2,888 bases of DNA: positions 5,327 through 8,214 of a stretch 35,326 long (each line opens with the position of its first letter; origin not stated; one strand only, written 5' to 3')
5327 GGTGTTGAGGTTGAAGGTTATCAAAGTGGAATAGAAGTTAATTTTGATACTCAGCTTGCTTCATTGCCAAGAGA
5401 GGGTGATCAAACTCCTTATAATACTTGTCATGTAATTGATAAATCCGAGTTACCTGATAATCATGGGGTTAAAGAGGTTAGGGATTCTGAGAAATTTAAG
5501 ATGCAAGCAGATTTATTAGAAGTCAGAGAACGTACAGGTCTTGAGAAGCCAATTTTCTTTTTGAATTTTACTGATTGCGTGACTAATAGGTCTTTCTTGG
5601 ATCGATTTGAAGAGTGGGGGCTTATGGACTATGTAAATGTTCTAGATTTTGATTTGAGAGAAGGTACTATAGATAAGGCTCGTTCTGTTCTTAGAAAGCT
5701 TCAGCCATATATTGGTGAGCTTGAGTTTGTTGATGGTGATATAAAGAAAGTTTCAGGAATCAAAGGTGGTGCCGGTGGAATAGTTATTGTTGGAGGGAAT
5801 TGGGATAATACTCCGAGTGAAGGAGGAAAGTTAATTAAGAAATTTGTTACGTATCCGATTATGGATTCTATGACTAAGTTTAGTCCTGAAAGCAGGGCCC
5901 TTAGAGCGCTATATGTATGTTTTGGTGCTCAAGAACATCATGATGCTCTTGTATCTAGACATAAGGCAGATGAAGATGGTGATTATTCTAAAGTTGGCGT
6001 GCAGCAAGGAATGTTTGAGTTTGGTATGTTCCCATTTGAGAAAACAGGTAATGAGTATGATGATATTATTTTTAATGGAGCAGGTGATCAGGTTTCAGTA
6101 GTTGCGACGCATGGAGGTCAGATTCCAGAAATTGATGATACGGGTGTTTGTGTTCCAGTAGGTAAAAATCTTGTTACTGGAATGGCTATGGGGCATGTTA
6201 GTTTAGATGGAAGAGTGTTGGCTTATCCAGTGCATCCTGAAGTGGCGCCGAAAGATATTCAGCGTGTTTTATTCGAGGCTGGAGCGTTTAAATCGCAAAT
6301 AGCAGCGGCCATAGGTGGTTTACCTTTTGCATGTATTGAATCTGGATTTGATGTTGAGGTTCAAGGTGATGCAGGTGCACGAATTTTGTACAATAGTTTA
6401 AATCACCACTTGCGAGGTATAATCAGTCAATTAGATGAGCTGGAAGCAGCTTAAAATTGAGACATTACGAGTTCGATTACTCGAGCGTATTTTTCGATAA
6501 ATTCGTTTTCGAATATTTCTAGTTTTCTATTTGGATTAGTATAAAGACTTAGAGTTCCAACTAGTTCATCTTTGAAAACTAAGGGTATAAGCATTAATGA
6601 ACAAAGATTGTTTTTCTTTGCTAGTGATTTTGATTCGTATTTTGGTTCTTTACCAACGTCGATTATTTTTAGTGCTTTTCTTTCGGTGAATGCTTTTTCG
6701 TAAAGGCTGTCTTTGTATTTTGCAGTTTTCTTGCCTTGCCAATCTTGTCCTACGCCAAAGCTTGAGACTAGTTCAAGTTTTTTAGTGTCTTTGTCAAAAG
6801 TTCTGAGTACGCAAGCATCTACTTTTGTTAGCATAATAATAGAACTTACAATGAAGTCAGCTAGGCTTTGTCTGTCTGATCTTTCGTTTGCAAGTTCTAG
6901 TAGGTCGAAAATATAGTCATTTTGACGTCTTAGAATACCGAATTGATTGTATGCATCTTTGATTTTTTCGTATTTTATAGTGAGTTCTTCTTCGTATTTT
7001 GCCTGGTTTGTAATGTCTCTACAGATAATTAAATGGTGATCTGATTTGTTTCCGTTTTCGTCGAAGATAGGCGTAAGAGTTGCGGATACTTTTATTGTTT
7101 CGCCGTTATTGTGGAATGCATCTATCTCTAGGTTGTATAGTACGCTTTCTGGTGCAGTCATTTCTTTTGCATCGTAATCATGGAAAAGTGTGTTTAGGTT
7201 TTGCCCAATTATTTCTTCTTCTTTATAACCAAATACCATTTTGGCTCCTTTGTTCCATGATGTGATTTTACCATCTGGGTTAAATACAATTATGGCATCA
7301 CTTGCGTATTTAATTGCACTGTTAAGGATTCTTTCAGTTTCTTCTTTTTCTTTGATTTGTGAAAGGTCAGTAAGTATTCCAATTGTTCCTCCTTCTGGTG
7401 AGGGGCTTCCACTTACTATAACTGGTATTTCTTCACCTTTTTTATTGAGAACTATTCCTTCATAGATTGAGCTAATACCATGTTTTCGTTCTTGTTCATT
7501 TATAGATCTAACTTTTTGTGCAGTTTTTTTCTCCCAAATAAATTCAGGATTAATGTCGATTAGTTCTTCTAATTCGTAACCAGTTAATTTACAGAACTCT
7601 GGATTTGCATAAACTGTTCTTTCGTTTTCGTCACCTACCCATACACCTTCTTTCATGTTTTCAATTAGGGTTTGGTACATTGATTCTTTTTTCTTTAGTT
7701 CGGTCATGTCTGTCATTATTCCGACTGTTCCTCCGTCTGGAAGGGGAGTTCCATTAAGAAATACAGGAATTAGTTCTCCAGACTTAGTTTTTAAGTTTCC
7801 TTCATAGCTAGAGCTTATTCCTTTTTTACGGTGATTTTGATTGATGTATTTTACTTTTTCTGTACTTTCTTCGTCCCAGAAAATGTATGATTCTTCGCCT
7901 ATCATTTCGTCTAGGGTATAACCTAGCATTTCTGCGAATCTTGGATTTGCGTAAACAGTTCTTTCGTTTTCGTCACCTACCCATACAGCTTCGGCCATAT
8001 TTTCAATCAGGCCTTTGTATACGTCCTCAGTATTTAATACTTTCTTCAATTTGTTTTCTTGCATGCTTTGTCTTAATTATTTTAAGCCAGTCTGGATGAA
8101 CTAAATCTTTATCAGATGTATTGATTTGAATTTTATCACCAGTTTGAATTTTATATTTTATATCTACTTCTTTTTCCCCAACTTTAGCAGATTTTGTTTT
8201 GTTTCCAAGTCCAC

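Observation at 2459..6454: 1331-aa acidic orphan protein ending in a class I glutamine-amidotransferase-like domain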

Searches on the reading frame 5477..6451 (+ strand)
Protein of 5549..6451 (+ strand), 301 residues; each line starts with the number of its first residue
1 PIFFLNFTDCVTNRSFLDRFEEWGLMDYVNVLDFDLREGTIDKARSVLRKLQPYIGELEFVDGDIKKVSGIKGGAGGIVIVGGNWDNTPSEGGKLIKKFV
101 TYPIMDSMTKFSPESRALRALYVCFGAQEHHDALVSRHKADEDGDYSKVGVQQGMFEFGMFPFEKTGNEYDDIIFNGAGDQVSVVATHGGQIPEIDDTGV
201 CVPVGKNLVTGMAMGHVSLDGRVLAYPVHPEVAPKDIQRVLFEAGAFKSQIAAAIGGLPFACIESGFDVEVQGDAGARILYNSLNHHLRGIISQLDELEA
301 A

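Call 9: search_protein_families(library=ncbifam, proteins=[window:5549-6451:+], max_evalue=10)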
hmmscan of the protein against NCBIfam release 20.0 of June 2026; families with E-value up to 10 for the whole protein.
window:5549-6451:+ (301 aa): 1 family
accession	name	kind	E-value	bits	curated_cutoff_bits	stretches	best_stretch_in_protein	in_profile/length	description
NF040855.1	iso_homocit_dh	equivalog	0.076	12.2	680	1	179-229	240-290/345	isocitrate--homoisocitrate dehydrogenase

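Call 10: search_protein_families(library=pfam, proteins=[window:5549-6451:+], max_evalue=10)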
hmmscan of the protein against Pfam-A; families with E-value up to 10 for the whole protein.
window:5549-6451:+ (301 aa): 0 families

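Call 28: search_solved_structures(query=A1, max_evalue=10, show_alignments=3)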
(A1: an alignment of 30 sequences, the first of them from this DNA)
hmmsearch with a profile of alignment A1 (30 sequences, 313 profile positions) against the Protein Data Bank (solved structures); distinct sequences matched with E-value up to 10: 37.
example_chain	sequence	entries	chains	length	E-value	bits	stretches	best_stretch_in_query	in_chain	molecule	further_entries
1wl8_A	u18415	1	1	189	2.8e-09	39.6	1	124-246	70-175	GMP synthase [glutamine-hydrolyzing] subunit A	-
2d7j_A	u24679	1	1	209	4.1e-09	39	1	124-246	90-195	GMP synthase [glutamine-hydrolyzing] subunit A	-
7yc6_A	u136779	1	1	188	4.8e-09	38.8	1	126-244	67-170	GMP synthase [glutamine-hydrolyzing] subunit A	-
8gr3_A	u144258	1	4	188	1.3e-08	37.4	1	126-244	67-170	GMP synthase [glutamine-hydrolyzing] subunit A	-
8gr1_A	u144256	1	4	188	1.8e-08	36.9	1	126-244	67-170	GMP synthase [glutamine-hydrolyzing] subunit A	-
2a9v_A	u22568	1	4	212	1.8e-08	36.9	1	128-246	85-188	GMP synthase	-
2lxn_A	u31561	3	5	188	3.6e-08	35.9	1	126-244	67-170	GMP synthase [glutamine-hydrolyzing] subunit A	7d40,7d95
7d96_A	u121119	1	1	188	4.6e-08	35.6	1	126-244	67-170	GMP synthase [glutamine-hydrolyzing] subunit A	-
7d97_A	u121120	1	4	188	9.2e-08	34.6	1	126-244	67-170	GMP synthase [glutamine-hydrolyzing] subunit A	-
2vpi_A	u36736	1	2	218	3.7e-07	32.6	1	131-246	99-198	GMP SYNTHASE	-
1o1y_A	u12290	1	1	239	6.4e-07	31.8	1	81-246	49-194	conserved hypothetical protein TM1158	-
7mo6_A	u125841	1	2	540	6.8e-07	31.7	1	129-243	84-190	GMP synthase [glutamine-hydrolyzing]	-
2ywb_A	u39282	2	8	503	1.2e-06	30.9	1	127-245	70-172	GMP synthase [glutamine-hydrolyzing]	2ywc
2vxo_A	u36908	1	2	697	1.3e-06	30.8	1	131-270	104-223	GMP SYNTHASE [GLUTAMINE-HYDROLYZING]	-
5tw7_A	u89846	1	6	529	4.1e-06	29.2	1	131-246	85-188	GMP synthase [glutamine-hydrolyzing]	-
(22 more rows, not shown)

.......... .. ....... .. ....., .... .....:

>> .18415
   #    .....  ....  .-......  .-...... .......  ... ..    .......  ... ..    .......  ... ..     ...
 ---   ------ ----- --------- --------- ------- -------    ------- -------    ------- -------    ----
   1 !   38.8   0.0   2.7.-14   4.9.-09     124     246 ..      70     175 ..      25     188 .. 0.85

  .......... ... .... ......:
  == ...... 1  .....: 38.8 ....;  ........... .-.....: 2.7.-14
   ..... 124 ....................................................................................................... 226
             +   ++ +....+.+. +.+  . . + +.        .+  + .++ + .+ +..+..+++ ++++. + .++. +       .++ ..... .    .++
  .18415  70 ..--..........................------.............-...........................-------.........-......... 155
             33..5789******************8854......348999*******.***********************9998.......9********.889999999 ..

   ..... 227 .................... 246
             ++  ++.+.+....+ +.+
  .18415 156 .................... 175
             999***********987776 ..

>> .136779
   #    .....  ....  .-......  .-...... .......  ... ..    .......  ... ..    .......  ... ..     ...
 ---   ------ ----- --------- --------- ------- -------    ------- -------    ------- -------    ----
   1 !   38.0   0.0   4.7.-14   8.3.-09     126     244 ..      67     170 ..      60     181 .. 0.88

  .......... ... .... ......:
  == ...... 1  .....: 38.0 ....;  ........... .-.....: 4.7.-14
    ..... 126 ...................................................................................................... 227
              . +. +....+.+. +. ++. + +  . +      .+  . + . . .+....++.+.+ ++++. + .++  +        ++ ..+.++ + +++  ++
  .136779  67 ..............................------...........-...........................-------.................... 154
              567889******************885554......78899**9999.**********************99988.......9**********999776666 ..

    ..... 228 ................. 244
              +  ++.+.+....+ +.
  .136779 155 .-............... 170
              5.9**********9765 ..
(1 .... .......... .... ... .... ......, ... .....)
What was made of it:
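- On Class I glutamine amidotransferase superfamily (Pfam PF00117 / GATase1 fold): The motif aligns to GICLGHQ of GuaA (call 28). The motif aligns to HPE of GuaA (call 28).
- Closest known: GuaA-type / COG0518 class I glutamine amidotransferases. Same: Profile E=2.8e-9 (call 28).
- Closest known: Gamma-glutamyl peptidase 1 of Arabidopsis. Same: Profile E=3.3e-5 (call 28).
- Closest known: Large formylglycinamidine synthase. Same: The match is weak (E=1.1, call 28).
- Profile against PDB gives GuaA subunit A at E=2.8e-9, with catalytic motifs aligned (call 28). The closest sequence relatives of the C-domain are bona fide amidotransferase subunits such as GuaA, PabA and TrpG (call 28). The overall layout, a large N-terminal catalytic part with a C-terminal amidotransferase domain, resembles large PurL, which appears weakly in call 28 (E=1.1).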

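Call 30: search_protein_families(library=pfam, alignment_id=A1, max_evalue=1)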
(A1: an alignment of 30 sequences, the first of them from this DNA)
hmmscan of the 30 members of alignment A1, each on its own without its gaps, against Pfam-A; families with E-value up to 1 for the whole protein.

A. member 1, seq(325 aa): 0 families

B. families by the number of members that match (of 30 scanned): 7 families
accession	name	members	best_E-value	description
PF00117.34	GATase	25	1.6e-10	Glutamine amidotransferase class-I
PF07685.20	GATase_3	4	0.0076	CobB/CobQ-like glutamine amidotransferase domain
PF06737.19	Transglycosylas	1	0.078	Transglycosylase-like domain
PF07722.19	Peptidase_C26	1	0.097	Peptidase C26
PF10740.15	DUF2529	1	0.12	Domain of unknown function (DUF2529)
PF01523.21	PmbA_TldD_1st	1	0.14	PmbA/TldA metallopeptidase domain 1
PF02601.20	Exonuc_VII_L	1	0.16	Exonuclease VII, large subunit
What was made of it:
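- On Class I glutamine amidotransferase superfamily (Pfam PF00117 / GATase1 fold): The family does match: 25 of 30 members hit PF00117 (best 1.6e-10, call 30), and the family profile hits GuaA at 2.8e-9 (call 28).
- Closest known: Gamma-glutamyl peptidase 1 of Arabidopsis. Different: Only 1 of 30 family members gave a Peptidase_C26 hit, and it was weak (E=0.097, call 30).
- Pfam GATase is hit by 25 of 30 members (call 30). Pfam hits are to GATase, not to the HTS family (call 30).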

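Call 32: predict_structure(alignment_id=A1)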
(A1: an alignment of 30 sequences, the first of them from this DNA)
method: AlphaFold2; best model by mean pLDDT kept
length: 325 residues; sequences in the alignment: 30
mean_pLDDT: 89.0   pTM: 0.91
mean pLDDT of the five models: 89.0, 88.4, 87.7, 86.8, 86.6
residues with pLDDT >= 90: 215; 70-90: 82; 50-70: 25; < 50: 3
segments of 3 or more residues with pLDDT < 50: none
pLDDT, mean of each block of 10 residues (from residue 1): 97 97 97 96 98 96 86 93 71 65 95 89 92 74 96 92 61 76 93 95 94 78 84 92 95 96 94 83 89 90 98 96 92
secondary structure, 60 per line:
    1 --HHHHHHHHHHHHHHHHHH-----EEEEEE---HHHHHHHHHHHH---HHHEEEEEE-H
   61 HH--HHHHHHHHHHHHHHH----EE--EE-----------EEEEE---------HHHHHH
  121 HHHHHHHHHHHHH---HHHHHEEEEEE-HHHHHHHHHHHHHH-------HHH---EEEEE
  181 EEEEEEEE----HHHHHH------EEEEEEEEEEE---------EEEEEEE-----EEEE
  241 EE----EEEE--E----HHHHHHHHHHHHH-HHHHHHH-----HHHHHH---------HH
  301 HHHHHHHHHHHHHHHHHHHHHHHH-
elements in order: H3-20 E26-31 H35-46 E53-58 H65-79 E101-105 H115-133 H137-141 E142-147 H149-162 E176-188 H193-198 E205-215 E225-231 E237-242 E247-250 H258-270 H272-278 H284-289 H299-324
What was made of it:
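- On Class I glutamine amidotransferase superfamily (Pfam PF00117 / GATase1 fold): The AlphaFold model of aa 1007-1331 has pLDDT 89 and pTM 0.91 (call 32).
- Closest known: GuaA-type / COG0518 class I glutamine amidotransferases. Different: It has an extra N-terminal helix, a poorly modelled insert (aa ~1090-1105) and a ~65-residue C-terminal helical extension (call 32).
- The AlphaFold model has pLDDT 89 (call 32).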

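Call 38: fold_search(model_id=the predicted structure, library=pdb)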
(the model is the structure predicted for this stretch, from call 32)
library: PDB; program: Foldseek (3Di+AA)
matches with E <= 10: 1155; with E <= 0.001: 61
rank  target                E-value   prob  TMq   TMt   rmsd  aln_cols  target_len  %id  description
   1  2vdj                  9.0e-09  1.00  0.53  0.62   5.3       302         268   15  Crystal Structure of Homoserine O-acetyltransferase (metA) from Bacillus Cereus with Homoserine (released 2008-01-22)
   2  8hx8_B                5.3e-08  1.00  0.47  0.24   5.1       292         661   14  Crystal structure of 4-amino-4-deoxychorismate synthase from Streptomyces venezuelae co-crystallized with chorismate (released 2023-10-18)
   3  2ghr                  6.3e-08  1.00  0.50  0.59   6.4       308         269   14  Crystal structure of homoserine o-succinyltransferase (NP_981826.1) from Bacillus cereus ATCC 10987 at 2.40 A resolution (released 2006-04-11)
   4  6mtg_A                9.8e-08  1.00  0.48  0.52   6.5       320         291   14  A Single Reactive Noncanonical Amino Acid is Able to Dramatically Stabilize Protein Structure (released 2019-06-26)
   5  8rp0_AAA              1.7e-07  1.00  0.41  0.66   5.6       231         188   16  Aminodeoxychorismate synthase complex from Escherichia coli, with glutamine and chorismate added (released 2025-01-29)
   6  3l7n                  1.8e-07  1.00  0.42  0.56   7.8       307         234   15  Crystal structure of SMU.1228c (released 2010-12-29)
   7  6mtg_B                2.1e-07  1.00  0.48  0.53   6.6       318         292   14  A Single Reactive Noncanonical Amino Acid is Able to Dramatically Stabilize Protein Structure (released 2019-06-26)
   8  7cbe_B                2.3e-07  1.00  0.52  0.57   5.9       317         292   14  Crystal structure of Homoserine O-succinyltransferase from Escherichia coli K-12 (released 2021-06-16)
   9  1i1q_B                3.5e-07  1.00  0.46  0.75   5.2       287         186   15  STRUCTURE OF THE COOPERATIVE ALLOSTERIC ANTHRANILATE SYNTHASE FROM SALMONELLA TYPHIMURIUM (released 2001-04-18)
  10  7cbe_A                4.2e-07  1.00  0.51  0.57   5.8       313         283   13  Crystal structure of Homoserine O-succinyltransferase from Escherichia coli K-12 (released 2021-06-16)
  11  8hx6_B                4.9e-07  1.00  0.43  0.23   5.4       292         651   13  Crystal structure of 4-amino-4-deoxychorismate synthase from Streptomyces venezuelae (released 2023-10-18)
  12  1qdl_B                8.6e-07  1.00  0.48  0.75   5.2       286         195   12  THE CRYSTAL STRUCTURE OF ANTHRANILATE SYNTHASE FROM SULFOLOBUS SOLFATARICUS (released 1999-08-18)
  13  2v4u                  1.3e-06  1.00  0.47  0.56  12.2       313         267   14  Human CTP synthetase 2 - glutaminase domain in complex with 5-OXO-L- NORLEUCINE (released 2008-10-07)
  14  8hx6_A                1.3e-06  1.00  0.43  0.23   5.9       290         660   13  Crystal structure of 4-amino-4-deoxychorismate synthase from Streptomyces venezuelae (released 2023-10-18)
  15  9k7l_A                1.6e-06  1.00  0.56  0.70   4.5       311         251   11  Gamma-glutamyl peptidase 1 from Arabidopsis thaliana (H192N gamma-Glu intermediate) (released 2025-10-29)
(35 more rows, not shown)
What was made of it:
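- On Class I glutamine amidotransferase superfamily (Pfam PF00117 / GATase1 fold): All listed Foldseek PDB matches (best 50 of 61 with E<=0.001) have this fold: MetA, PabA/ADCS, TrpG, GGP1, CTPS, GuaA and CarA (call 38).
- Closest known: Gamma-glutamyl peptidase 1 of Arabidopsis. Same: Highest query-normalised TM-scores, 0.54-0.56 (call 38).
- All listed Foldseek PDB matches (best 50 of 61 with E<=0.001) are class I amidotransferase folds (call 38). The best Foldseek E-values are to MetA/HTS structures: 2vdj at 9e-9, plus 2ghr and 7cbe (call 38).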

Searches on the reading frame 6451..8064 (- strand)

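Call 5: search_protein_families(library=pfam, proteins=[window:6451-8064:-], max_evalue=0.01)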
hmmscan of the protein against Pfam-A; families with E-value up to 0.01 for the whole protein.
window:6451-8064:- (537 aa): 13 families
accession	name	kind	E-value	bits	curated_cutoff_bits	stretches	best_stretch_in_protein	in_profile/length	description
PF13426.13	PAS_9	-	9e-41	138.8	27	3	256-352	2-102/103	PAS domain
PF00989.32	PAS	-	2.1e-38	131.2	22.6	3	16-118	3-111/113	PAS fold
PF13188.13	PAS_8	-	6.9e-27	92.8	21.8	3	16-59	3-43/65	PAS domain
PF08448.16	PAS_4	-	1.2e-23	83.9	23.1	2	255-355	5-109/110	PAS fold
PF08447.18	PAS_3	-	2.2e-18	66.7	25.6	2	268-339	2-81/89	PAS fold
PF12860.13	PAS_7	-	2.9e-16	60.1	27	1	20-127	1-114/115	PAS fold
PF24820.1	Diguanyl_cycl_sensor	-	8.3e-09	35.8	28.1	1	251-292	2-43/109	Diguanylate cyclase-like sensor domain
PF13185.12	GAF_2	-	4.5e-06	27.4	28.6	1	397-515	3-116/136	GAF domain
PF01590.32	GAF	-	4.8e-06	27.6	22.4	1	397-531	1-130/133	GAF domain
PF18095.7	PAS_12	-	2.5e-05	24.3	22.6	0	21-63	54-96/153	UPF0242 C-terminal PAS-like domain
PF08670.17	MEKHLA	-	0.00011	22.6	23.7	0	148-213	49-114/143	MEKHLA domain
PF13492.12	GAF_3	-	0.00045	21.1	27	1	402-530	6-123/129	GAF domain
PF24990.1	PAS_13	-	0.0014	19.4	27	0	151-172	13-34/143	ERT1/acuK family PAS domain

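Call 74: search_protein_families(library=padloc, proteins=[window:6454-8064:-], max_evalue=0.01)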
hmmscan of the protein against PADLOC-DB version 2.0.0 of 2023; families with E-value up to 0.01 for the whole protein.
window:6454-8064:- (537 aa): 0 families
